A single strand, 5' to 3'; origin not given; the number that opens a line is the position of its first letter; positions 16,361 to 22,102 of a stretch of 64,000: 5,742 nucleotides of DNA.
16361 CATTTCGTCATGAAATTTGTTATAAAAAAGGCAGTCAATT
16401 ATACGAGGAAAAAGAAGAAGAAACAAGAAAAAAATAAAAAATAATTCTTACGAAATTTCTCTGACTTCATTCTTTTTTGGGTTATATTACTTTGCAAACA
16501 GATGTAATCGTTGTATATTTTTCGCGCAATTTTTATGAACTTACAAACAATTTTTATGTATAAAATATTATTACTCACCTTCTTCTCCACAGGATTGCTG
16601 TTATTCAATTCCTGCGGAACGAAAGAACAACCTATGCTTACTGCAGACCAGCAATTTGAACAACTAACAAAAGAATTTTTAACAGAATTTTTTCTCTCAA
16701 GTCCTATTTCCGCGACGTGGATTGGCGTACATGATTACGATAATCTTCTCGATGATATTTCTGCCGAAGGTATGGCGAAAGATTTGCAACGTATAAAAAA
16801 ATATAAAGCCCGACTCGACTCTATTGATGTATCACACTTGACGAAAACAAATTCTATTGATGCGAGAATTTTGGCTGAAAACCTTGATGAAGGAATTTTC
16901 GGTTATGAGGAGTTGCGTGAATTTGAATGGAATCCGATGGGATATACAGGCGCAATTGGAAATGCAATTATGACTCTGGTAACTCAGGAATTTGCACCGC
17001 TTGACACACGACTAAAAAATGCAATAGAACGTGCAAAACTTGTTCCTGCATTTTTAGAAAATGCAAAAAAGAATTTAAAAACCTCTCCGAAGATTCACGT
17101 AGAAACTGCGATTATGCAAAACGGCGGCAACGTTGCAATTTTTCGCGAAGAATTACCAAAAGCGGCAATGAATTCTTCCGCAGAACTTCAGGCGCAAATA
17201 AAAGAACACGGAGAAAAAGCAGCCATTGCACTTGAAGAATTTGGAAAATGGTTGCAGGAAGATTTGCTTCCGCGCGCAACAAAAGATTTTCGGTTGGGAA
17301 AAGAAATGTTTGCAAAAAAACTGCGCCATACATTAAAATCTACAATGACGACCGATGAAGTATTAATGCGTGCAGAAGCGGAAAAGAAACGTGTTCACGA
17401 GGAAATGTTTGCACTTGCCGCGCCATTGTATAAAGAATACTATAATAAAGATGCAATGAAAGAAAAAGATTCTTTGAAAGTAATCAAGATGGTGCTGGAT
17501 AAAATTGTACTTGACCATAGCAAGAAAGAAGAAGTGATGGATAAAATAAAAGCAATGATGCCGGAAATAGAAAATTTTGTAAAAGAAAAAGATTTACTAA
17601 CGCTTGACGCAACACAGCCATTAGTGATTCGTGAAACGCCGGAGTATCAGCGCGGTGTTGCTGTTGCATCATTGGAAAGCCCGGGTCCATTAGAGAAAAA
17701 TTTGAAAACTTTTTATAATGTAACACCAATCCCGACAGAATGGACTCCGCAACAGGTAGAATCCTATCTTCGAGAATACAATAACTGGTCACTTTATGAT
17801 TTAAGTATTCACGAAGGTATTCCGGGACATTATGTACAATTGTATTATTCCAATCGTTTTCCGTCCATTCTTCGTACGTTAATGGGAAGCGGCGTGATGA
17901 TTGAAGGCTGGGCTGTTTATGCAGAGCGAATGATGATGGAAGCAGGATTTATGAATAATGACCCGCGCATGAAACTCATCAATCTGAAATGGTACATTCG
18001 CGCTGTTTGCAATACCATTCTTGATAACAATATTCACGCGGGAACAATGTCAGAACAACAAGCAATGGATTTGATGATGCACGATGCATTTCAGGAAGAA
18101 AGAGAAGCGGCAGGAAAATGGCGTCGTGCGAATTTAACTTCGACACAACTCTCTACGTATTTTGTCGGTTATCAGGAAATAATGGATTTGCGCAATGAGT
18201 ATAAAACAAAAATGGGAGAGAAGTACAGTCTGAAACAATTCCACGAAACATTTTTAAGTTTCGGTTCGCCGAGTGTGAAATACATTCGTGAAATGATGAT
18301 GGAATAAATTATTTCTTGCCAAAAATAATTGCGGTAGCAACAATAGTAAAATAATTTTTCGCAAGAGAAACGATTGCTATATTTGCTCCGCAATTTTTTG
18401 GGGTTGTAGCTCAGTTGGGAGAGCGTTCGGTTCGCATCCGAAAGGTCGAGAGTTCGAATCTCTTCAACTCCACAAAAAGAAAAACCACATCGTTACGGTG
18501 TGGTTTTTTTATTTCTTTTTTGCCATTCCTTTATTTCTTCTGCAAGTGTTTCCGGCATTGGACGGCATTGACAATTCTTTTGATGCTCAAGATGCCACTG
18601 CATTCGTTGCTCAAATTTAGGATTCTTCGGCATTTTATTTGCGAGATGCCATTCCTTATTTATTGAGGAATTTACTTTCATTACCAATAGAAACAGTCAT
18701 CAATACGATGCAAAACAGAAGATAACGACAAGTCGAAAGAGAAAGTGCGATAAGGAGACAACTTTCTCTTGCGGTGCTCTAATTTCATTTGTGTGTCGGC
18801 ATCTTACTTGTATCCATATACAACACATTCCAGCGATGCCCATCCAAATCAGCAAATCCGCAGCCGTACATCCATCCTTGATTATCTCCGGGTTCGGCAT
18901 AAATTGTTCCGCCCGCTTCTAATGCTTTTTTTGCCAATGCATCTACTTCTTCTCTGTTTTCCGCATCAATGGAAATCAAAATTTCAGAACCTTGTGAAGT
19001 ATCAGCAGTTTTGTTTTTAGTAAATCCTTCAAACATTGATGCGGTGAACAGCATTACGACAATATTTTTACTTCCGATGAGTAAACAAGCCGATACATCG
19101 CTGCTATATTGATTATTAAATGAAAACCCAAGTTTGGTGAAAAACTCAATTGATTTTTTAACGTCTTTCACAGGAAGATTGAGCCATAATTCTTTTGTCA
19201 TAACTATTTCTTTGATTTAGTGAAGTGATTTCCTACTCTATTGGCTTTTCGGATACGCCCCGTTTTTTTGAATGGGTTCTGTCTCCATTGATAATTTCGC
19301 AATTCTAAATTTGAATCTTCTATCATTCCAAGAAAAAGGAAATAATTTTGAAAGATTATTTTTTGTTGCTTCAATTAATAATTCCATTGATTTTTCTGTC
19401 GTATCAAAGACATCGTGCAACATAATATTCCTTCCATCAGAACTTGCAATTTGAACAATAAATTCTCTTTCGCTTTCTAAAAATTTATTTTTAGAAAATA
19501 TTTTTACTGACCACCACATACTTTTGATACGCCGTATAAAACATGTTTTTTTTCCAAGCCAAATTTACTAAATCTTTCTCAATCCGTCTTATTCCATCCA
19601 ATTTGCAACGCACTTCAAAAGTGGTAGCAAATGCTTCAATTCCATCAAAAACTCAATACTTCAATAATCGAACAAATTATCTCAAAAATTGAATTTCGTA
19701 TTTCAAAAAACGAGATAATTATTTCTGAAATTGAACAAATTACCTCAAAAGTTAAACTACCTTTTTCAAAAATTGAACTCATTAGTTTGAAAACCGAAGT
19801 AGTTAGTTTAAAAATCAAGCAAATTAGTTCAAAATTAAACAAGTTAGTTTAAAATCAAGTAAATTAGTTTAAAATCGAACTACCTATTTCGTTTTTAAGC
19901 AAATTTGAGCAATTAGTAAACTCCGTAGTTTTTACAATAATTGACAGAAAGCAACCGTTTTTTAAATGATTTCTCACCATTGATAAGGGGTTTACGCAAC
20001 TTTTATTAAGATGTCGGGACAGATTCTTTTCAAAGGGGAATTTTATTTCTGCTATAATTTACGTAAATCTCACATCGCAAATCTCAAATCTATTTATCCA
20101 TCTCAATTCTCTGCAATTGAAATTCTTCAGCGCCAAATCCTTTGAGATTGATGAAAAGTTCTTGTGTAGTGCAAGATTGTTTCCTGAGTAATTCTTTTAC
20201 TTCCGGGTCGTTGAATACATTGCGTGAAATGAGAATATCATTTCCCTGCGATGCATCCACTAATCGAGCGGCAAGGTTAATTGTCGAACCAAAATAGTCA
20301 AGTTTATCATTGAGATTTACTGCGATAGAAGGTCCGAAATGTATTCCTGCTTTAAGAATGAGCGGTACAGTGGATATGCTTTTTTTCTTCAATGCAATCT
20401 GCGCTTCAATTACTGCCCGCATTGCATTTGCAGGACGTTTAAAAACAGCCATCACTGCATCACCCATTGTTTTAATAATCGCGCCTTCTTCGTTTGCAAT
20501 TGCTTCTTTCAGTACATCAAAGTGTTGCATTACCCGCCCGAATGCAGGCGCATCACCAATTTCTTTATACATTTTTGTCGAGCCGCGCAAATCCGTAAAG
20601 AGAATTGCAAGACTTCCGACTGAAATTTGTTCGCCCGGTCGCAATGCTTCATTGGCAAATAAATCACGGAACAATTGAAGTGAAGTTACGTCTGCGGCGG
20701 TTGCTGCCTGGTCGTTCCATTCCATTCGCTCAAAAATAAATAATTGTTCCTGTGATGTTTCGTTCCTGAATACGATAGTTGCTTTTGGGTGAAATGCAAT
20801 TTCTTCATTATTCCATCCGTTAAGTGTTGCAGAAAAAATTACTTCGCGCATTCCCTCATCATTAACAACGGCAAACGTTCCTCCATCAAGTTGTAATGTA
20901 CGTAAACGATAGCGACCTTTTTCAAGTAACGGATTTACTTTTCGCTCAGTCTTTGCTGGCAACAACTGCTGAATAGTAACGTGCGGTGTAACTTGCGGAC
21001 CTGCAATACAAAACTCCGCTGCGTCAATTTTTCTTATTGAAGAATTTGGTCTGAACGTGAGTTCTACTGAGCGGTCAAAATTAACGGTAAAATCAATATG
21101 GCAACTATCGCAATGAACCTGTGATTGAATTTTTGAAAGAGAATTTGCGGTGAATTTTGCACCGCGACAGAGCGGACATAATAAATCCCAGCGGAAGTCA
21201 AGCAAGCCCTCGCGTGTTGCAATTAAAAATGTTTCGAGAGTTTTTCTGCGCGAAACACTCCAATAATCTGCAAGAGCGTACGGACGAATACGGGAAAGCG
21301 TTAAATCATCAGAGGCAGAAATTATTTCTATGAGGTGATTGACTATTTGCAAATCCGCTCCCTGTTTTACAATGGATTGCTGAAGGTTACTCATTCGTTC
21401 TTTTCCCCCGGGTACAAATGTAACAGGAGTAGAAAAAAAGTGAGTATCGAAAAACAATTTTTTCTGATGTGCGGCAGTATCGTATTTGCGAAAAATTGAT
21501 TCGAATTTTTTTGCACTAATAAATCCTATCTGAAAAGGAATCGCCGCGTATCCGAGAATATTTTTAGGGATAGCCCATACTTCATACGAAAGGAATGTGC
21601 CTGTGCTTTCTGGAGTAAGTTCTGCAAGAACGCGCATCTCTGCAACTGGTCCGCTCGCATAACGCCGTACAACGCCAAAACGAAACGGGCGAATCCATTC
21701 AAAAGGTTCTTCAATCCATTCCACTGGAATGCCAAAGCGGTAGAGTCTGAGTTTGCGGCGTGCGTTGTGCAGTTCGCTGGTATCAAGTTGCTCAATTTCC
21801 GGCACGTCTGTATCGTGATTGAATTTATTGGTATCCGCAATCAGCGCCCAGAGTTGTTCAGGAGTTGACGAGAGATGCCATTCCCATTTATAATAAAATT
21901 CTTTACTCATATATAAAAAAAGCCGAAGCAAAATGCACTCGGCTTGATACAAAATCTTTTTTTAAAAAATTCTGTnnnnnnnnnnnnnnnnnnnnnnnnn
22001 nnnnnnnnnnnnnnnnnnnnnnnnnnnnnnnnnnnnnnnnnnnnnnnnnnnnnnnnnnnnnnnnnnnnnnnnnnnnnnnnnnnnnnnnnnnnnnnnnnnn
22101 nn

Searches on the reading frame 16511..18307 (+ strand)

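Call 26: search_protein_families(library=pfam, proteins=[window:16511-18307:+], max_evalue=0.001)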
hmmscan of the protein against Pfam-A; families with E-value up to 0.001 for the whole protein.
window:16511-18307:+ (598 aa): 1 family
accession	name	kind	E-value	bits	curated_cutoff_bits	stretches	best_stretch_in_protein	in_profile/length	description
PF05960.17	DUF885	-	1.5e-110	371.8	32.4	1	65-596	1-532/532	Bacterial protein of unknown function (DUF885)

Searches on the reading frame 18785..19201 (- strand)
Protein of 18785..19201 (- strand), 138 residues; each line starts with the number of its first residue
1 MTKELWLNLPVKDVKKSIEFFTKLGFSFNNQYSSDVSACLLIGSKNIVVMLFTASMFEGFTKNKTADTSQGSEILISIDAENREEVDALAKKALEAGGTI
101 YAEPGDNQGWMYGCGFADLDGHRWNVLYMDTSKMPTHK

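Call 61: search_protein_families(library=pfam, proteins=[window:18785-19201:-], max_evalue=0.001)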
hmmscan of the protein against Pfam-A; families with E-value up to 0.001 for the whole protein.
window:18785-19201:- (138 aa): 2 families
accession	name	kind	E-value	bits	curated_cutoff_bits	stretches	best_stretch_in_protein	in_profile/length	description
PF00903.31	Glyoxalase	-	6.6e-09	36.6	20.6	1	6-125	4-120/121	Glyoxalase/Bleomycin resistance protein/Dioxygenase superfamily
PF22677.2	Ble-like_N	-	3.9e-06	27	24.5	1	5-30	3-29/41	Bleomycin resistance protein-like N-terminal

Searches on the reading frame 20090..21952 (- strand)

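Call 61: search_protein_families(library=pfam, proteins=[window:20090-21952:-], max_evalue=0.001)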
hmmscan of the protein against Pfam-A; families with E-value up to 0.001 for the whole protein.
window:20090-21952:- (620 aa): 2 families
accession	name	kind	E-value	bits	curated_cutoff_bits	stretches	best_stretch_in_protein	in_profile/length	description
PF19363.4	DUF5939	-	1.1e-18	67.8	22.5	1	191-312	7-129/281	Family of unknown function (DUF5939)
PF00211.25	Guanylate_cyc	-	2.9e-14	53.5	21.9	1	446-605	7-172/183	Adenylate and Guanylate cyclase catalytic domain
